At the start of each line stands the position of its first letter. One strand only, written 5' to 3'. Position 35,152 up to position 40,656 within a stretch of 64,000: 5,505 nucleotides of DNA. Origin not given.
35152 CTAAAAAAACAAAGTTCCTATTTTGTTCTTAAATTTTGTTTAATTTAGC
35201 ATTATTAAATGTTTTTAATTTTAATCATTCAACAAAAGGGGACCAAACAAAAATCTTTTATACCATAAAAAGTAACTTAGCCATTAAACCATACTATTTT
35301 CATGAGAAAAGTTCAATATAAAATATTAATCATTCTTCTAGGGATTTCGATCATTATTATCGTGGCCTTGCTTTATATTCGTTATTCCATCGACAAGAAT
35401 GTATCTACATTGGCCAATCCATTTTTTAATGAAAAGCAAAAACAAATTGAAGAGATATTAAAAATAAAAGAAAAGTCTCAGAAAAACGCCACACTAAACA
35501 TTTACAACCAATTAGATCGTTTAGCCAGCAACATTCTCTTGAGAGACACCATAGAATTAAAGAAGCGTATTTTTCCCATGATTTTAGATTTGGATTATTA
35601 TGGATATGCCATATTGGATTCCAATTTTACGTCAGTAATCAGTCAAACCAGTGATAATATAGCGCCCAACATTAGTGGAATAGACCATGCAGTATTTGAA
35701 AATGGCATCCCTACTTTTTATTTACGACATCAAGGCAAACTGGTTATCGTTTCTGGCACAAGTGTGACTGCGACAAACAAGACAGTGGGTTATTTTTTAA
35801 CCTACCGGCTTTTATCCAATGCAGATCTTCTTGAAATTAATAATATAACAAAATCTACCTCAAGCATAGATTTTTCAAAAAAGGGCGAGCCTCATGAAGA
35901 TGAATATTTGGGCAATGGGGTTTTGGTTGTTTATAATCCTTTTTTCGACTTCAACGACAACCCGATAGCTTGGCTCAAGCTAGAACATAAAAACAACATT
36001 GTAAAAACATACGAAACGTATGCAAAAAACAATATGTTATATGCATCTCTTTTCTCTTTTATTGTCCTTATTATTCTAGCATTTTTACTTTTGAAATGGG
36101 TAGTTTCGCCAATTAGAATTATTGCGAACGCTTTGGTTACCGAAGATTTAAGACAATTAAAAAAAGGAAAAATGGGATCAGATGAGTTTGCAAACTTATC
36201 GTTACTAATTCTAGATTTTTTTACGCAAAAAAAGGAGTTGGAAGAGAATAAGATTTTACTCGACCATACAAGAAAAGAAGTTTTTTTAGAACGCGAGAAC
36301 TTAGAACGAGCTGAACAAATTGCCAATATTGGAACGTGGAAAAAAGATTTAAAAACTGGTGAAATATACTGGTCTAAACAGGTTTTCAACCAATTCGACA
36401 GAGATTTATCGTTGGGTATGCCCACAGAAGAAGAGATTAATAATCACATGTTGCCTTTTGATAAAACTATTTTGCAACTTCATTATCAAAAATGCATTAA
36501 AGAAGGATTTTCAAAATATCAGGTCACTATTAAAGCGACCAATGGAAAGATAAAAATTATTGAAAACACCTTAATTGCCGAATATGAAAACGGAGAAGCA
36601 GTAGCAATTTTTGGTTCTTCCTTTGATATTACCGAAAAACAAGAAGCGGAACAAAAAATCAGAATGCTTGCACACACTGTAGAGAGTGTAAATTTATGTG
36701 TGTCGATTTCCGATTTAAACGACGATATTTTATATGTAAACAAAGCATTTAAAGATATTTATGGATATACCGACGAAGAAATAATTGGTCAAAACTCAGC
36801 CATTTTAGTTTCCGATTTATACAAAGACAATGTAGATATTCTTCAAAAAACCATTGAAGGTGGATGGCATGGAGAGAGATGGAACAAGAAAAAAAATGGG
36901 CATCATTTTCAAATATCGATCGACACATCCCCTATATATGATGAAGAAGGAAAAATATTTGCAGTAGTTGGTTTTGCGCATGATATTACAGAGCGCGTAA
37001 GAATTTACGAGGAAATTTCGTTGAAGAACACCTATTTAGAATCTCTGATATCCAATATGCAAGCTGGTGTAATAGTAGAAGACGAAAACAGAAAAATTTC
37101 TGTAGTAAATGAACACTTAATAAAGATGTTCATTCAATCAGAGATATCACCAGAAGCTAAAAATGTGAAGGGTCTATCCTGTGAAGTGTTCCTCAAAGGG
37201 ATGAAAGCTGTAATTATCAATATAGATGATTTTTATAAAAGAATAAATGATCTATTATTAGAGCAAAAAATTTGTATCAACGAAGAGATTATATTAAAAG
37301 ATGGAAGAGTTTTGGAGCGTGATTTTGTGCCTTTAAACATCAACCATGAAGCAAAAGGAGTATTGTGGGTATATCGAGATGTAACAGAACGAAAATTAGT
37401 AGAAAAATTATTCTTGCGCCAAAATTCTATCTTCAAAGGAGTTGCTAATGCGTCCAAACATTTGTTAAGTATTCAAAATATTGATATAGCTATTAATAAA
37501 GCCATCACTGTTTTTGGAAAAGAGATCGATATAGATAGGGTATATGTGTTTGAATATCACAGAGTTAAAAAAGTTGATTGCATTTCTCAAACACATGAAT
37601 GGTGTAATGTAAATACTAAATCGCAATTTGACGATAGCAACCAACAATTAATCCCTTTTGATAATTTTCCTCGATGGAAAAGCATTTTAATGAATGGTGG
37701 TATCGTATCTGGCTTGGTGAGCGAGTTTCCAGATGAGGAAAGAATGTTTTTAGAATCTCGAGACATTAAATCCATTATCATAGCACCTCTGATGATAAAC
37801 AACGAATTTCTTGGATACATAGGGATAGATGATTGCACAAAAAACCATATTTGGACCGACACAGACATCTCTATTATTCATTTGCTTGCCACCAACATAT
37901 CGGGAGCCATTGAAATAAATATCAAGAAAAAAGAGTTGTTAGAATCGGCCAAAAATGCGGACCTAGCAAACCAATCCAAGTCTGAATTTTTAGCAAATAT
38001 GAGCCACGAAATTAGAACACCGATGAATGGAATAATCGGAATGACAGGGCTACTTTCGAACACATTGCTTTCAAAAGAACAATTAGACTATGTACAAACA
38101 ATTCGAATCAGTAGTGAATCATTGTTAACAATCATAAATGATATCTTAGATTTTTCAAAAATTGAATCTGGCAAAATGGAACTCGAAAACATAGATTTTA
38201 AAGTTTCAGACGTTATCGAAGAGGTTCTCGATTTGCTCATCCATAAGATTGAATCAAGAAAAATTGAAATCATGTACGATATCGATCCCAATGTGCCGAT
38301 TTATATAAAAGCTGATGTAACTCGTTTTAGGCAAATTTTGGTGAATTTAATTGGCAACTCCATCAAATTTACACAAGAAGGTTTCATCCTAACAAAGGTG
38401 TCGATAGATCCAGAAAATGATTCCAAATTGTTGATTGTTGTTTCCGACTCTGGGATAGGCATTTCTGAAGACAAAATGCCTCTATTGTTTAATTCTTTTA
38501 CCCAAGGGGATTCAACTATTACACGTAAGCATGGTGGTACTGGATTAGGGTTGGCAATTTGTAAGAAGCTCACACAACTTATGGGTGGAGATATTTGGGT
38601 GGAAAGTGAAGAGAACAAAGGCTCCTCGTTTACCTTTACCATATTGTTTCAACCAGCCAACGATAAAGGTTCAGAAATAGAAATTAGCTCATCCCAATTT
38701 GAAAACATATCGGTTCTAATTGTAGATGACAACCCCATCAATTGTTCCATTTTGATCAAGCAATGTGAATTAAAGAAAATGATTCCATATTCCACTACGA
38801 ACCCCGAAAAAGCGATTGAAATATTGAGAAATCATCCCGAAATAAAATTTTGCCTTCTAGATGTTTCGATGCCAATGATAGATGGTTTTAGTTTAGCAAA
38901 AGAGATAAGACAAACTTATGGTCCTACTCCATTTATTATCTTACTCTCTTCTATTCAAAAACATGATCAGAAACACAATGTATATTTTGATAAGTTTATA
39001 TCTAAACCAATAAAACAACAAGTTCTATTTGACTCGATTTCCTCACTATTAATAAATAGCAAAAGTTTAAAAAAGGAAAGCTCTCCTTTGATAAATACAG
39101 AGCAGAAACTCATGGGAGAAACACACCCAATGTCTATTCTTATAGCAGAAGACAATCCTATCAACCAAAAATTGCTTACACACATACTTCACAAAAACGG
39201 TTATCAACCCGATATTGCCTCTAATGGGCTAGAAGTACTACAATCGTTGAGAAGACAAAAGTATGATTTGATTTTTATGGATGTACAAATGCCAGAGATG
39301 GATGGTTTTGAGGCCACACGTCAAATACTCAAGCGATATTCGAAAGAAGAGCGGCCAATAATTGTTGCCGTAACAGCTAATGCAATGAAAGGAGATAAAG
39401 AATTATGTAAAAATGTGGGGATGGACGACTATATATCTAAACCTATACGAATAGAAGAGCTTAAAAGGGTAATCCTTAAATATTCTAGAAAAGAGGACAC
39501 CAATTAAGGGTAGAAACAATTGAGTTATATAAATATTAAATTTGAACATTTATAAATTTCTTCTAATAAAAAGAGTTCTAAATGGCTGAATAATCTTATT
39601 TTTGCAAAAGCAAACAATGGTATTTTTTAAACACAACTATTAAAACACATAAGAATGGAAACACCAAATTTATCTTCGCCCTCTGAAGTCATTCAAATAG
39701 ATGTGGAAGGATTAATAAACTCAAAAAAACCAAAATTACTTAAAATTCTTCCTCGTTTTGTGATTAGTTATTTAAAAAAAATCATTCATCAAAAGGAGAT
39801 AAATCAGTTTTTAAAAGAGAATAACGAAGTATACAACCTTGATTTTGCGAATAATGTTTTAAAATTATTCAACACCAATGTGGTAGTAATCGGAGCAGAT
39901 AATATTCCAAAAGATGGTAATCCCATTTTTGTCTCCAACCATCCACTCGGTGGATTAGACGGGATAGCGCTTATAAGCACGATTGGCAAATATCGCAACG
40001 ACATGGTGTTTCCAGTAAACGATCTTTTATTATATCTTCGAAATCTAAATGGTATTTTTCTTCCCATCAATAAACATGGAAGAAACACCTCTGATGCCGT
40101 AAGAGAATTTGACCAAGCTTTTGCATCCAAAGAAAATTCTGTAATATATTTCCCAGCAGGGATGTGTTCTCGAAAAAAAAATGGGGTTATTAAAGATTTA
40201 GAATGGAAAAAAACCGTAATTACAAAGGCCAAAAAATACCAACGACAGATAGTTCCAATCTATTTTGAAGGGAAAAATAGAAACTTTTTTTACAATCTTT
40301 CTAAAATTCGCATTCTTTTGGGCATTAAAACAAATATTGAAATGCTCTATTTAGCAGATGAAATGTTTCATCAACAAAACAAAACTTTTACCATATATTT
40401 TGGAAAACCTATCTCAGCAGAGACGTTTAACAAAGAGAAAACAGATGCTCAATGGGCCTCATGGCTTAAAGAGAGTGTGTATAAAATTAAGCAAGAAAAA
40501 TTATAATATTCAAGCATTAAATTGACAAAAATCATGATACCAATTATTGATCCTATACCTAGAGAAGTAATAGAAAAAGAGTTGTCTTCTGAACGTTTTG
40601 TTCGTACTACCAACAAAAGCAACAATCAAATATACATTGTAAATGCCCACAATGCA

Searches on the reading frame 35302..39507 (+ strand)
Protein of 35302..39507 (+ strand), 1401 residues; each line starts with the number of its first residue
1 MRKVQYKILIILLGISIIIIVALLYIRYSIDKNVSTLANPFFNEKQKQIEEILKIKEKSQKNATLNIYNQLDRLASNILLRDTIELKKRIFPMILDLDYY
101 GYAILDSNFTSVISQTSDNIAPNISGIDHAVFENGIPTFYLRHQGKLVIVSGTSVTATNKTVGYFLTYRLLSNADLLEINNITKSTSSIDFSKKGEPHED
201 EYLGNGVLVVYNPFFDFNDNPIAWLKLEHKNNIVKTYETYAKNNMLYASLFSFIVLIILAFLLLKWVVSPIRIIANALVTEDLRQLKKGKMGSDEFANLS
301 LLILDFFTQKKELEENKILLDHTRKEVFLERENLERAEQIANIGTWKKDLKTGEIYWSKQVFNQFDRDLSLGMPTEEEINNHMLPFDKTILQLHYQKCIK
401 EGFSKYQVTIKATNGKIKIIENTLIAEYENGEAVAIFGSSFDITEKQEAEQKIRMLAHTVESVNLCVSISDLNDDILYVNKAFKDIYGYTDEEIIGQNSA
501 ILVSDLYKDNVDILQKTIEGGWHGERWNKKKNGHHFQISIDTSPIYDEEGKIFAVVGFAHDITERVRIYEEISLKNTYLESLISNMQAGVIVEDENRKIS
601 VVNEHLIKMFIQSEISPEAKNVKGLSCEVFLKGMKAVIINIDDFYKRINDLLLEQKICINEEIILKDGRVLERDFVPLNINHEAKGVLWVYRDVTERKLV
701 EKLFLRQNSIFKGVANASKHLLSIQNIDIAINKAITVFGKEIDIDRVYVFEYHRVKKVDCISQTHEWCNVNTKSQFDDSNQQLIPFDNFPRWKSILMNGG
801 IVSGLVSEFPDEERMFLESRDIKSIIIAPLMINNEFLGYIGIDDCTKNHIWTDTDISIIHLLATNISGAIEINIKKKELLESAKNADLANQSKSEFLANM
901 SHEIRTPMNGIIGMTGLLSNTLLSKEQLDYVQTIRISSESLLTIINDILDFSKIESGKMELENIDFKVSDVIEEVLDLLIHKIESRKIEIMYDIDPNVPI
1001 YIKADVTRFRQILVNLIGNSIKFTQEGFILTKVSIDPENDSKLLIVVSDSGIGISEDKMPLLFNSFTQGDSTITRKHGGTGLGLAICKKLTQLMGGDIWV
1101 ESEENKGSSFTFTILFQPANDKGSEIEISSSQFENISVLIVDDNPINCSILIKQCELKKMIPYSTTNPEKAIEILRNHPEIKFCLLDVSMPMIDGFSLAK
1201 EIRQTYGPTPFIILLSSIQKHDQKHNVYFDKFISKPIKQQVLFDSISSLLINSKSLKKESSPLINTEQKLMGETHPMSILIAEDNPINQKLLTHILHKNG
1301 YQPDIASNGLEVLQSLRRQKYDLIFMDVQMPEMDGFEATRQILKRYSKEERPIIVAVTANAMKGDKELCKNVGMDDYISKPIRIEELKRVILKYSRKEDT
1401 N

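Call 7: search_protein_families(library=pfam, proteins=[window:35302-39507:+], max_evalue=0.001)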
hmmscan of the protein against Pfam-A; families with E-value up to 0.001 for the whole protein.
window:35302-39507:+ (1401 aa): 11 families
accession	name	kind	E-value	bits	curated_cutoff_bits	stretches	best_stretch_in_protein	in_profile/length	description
PF00072.30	Response_reg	-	1.2e-44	151.4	30.2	2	1279-1390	1-109/111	Response regulator receiver domain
PF02518.31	HATPase_c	-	4.1e-29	101.7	26.4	1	1005-1115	2-108/111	Histidine kinase-, DNA gyrase B-, and HSP90-like ATPase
PF00512.31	HisKA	-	1.4e-22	79.9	26.9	1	892-957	1-66/66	His Kinase A (phospho-acceptor) domain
PF08448.16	PAS_4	-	5.5e-17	62.4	23.1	1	461-567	2-110/110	PAS fold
PF00989.32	PAS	-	5.8e-17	62.2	22.6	1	455-562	2-113/113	PAS fold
PF13426.13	PAS_9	-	7.8e-17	61.9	27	1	466-564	3-103/103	PAS domain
PF08447.18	PAS_3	-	2.3e-10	41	25.6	1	476-559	1-89/89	PAS fold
PF13188.13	PAS_8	-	1.3e-06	28.5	21.8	0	465-501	12-49/65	PAS domain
PF01590.32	GAF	-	2e-05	25.6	22.4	1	807-870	72-133/133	GAF domain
PF12860.13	PAS_7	-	0.00017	22.2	27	0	583-699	1-112/115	PAS fold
PF13185.12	GAF_2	-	0.00034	21.3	28.6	0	806-871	72-136/136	GAF domain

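Call 8: search_protein_families(library=ncbifam, proteins=[window:35302-39507:+], max_evalue=0.001)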
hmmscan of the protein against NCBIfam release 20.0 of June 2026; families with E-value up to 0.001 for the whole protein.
window:35302-39507:+ (1401 aa): 157 families (the best 25 are shown)
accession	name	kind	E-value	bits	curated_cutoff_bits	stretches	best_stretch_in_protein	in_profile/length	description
NF008318.0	PRK11107.1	equivalog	2.7e-129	432.8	890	1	872-1399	272-789/920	two-component sensor histidine kinase BarA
TIGR02956.1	TMAO_torS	equivalog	2.9e-122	409.6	676.5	2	883-1264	454-832/967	TMAO reductase system sensor histidine kinase/response regulator TorS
NF008302.0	PRK11091.1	equivalog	4.5e-108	362.5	838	3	885-1261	275-654/779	aerobic respiration two-component sensor histidine kinase ArcB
NF045901.1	HisKinLetSLeg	equivalog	2.9e-107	359.8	1650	1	875-1399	275-793/906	two-component system sensor histidine kinase LetS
NF008099.0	PRK10841.1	equivalog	3.7e-105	352.7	920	3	877-1114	454-688/949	two-component system sensor histidine kinase RcsC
NF041947.1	LuxQ_Vibrio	equivalog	8.7e-101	338.1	1200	2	850-1245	432-834/843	quorum-sensing autoinducer 2 sensor kinase/phosphatase LuxQ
NF011874.0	PRK15347.1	equivalog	3.4e-98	329.8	852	2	876-1117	381-615/921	two component system sensor kinase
NF038297.2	hybrid_HK_HrmK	equivalog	5.2e-89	299.5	725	2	876-1243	218-601/607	hybrid histidine kinase/response regulator HrmK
NF008543.0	PRK11466.1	equivalog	1.8e-77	261.1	982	2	885-1254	436-802/914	TMAO reductase system sensor histidine kinase/response regulator TorS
NF007420.1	PRK09959.1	equivalog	8.8e-65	218.9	1995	2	879-1248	697-1072/1197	acid-sensing system histidine kinase EvgS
NF046044.1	PnpS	equivalog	1.2e-62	212.1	400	2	890-1114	167-389/390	two-component system histidine kinase PnpS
NF047874.1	MASE3_PAS_HK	subfamily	1.6e-53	182.5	560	2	863-1136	372-647/655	MASE3 domain-containing sensor histidine kinase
NF041832.1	near_NosP_CTERM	subfamily_domain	3.6e-50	171.1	400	2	888-1242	2-362/370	NahK/ErcS family hybrid sensor histidine kinase/response regulator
NF033092.0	HK_WalK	equivalog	1.1e-48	166.3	725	1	852-1114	338-592/594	cell wall metabolism sensor histidine kinase WalK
NF041880.1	EPS_EpsF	equivalog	1.6e-47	162.1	900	2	866-1115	251-490/492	response regulator EpsF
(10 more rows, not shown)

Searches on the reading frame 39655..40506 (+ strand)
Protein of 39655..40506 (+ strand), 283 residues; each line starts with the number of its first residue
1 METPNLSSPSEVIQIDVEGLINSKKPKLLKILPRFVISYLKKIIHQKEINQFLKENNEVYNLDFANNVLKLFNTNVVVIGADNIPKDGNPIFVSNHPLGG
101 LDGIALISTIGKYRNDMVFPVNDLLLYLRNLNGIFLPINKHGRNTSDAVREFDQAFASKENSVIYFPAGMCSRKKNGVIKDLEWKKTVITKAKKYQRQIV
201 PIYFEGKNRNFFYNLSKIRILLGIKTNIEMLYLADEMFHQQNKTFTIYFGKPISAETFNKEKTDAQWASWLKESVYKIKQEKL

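Call 7: search_protein_families(library=pfam, proteins=[window:39655-40506:+], max_evalue=0.001)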
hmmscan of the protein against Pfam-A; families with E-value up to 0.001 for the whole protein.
window:39655-40506:+ (283 aa): 2 families
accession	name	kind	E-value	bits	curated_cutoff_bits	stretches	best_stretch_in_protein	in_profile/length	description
PF19576.4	Acyltransf_2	-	1.7e-63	214.5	27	1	21-257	3-238/266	Acyltransferase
PF01553.26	Acyltransferase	-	3.3e-08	33.9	23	1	76-204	2-131/132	Acyltransferase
